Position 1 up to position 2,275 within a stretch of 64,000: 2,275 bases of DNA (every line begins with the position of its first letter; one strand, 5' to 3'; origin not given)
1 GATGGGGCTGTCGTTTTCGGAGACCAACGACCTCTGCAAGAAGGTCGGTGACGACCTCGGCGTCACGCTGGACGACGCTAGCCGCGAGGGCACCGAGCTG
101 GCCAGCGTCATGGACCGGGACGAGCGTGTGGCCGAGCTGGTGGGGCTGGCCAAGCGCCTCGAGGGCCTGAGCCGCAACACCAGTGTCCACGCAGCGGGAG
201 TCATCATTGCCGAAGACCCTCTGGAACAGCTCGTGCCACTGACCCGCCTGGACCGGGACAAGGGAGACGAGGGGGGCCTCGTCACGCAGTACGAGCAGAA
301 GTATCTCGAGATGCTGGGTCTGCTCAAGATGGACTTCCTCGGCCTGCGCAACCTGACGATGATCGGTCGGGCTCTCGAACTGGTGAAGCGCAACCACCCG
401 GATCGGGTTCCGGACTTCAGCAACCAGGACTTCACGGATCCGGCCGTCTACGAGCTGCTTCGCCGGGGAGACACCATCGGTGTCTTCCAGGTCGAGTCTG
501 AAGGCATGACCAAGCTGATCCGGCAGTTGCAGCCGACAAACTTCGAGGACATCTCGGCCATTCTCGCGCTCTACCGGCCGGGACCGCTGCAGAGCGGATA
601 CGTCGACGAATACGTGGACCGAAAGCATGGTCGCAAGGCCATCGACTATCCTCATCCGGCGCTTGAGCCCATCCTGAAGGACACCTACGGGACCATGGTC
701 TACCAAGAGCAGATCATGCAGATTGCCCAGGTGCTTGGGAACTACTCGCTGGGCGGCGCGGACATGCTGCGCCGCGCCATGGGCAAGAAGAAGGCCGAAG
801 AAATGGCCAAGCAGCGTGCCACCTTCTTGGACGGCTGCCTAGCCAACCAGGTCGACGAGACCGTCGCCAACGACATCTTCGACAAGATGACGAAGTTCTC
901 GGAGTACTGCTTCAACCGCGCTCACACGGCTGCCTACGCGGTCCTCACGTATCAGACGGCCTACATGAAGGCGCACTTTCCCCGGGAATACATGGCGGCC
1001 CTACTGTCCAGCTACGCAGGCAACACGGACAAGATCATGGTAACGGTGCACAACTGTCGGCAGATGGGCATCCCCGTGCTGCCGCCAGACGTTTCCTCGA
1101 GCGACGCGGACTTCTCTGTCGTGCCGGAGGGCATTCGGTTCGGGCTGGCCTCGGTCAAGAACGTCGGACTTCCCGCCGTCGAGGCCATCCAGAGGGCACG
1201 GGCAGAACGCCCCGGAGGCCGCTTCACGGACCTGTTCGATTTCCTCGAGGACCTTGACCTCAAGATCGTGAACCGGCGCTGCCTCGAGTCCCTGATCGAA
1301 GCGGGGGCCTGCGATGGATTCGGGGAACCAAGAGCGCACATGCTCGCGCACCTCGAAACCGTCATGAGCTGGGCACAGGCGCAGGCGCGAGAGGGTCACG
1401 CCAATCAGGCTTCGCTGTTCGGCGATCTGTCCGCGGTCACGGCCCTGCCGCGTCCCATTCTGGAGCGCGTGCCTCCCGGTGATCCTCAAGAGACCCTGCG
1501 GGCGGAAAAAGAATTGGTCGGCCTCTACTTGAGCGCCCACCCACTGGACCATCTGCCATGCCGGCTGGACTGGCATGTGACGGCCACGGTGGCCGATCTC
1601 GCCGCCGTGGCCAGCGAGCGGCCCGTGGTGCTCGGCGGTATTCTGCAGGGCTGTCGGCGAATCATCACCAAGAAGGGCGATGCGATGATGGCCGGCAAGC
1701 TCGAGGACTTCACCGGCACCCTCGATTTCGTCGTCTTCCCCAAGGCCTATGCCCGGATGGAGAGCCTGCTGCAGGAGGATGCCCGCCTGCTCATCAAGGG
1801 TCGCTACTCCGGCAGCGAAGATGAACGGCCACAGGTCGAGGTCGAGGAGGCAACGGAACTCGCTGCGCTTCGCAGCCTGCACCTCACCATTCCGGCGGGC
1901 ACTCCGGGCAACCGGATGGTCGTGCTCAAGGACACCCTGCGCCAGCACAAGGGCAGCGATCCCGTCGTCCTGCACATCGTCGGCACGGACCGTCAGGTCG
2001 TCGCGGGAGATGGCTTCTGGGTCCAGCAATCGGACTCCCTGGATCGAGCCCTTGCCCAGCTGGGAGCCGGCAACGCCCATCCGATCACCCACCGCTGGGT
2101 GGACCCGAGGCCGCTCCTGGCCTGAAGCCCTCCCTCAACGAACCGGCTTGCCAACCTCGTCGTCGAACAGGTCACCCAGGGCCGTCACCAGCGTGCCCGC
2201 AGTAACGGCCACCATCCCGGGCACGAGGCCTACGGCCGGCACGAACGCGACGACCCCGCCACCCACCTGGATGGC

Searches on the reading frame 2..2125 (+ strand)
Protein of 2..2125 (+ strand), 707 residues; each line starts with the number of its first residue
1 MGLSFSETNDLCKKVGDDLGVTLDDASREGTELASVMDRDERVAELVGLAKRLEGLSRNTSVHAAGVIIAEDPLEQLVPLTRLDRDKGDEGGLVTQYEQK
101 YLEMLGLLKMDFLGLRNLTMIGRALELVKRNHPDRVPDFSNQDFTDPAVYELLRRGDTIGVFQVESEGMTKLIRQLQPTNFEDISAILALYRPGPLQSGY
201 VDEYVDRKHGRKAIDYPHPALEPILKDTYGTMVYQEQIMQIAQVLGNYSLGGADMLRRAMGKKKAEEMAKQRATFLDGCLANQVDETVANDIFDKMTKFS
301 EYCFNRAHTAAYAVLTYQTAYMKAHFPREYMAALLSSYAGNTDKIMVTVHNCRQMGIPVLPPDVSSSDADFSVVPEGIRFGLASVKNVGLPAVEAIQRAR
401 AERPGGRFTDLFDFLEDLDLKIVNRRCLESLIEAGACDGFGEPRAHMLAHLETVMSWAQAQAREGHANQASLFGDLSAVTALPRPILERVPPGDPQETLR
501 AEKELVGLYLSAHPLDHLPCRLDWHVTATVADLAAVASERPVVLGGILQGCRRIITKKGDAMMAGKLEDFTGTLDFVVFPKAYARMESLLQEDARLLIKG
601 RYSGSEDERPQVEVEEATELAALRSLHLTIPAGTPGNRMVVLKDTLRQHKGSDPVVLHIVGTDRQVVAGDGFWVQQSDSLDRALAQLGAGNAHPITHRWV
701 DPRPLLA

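Call 5: search_protein_families(library=pfam, proteins=[window:2-2125:+], max_evalue=0.01)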
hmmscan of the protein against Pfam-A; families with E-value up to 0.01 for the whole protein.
window:2-2125:+ (707 aa): 4 families
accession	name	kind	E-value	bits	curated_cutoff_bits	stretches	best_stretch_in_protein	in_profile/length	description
PF17657.6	DNA_pol3_finger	-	1.2e-65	220.4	22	1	117-282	1-165/166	Bacterial DNA polymerase III alpha subunit finger domain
PF14579.12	HHH_6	-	7.2e-25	87.5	25.6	1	356-446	1-89/90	Helix-hairpin-helix motif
PF07733.18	DNA_pol3_alpha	-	1.9e-24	87.2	23.9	1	1-114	151-260/260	Bacterial DNA polymerase III alpha NTPase domain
PF01336.31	tRNA_anti-codon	-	6.8e-07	29.6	27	1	542-619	1-74/75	OB-fold nucleic acid binding domain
